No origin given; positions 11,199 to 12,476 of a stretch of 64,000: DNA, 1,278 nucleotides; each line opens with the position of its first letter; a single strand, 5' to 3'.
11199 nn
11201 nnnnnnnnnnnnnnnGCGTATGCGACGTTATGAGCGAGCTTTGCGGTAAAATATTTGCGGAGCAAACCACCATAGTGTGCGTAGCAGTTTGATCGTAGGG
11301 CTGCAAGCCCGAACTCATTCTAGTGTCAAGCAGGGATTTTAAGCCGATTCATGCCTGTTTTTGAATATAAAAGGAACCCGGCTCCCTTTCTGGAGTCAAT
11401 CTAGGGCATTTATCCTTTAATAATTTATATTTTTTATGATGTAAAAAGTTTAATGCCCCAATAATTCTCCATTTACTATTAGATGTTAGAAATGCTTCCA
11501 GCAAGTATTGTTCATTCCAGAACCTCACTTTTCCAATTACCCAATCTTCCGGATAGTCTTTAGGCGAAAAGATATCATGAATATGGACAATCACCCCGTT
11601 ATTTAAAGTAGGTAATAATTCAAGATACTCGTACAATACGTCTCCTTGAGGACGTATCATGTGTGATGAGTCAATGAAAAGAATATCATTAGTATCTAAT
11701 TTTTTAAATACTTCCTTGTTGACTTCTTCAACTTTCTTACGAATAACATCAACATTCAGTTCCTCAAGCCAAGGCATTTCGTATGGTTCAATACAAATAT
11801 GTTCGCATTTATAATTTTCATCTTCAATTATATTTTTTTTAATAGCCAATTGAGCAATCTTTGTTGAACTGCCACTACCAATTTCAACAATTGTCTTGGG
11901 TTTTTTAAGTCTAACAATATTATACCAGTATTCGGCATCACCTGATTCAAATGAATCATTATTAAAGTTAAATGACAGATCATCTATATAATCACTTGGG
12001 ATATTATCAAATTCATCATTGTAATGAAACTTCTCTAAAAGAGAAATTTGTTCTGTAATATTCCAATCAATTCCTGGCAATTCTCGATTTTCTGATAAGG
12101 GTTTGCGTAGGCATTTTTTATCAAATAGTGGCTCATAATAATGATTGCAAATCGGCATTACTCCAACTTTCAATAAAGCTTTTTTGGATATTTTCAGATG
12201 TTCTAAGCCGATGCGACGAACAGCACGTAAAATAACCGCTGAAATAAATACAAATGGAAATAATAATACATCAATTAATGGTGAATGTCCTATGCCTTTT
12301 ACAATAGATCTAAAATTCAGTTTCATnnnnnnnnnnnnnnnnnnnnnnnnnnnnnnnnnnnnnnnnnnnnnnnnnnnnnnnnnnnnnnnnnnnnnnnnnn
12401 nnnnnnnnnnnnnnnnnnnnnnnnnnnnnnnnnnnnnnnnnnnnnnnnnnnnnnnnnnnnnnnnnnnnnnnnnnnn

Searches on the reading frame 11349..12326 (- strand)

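Call 65: search_protein_families(library=pfam, proteins=[window:11349-12326:-], max_evalue=0.001)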
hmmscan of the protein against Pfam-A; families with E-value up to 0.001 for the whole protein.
window:11349-12326:- (325 aa): 1 family
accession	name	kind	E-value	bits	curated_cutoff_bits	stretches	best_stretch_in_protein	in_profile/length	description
PF13578.12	Methyltransf_24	-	1.9e-08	35.6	26.3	1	147-252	1-105/105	Methyltransferase domain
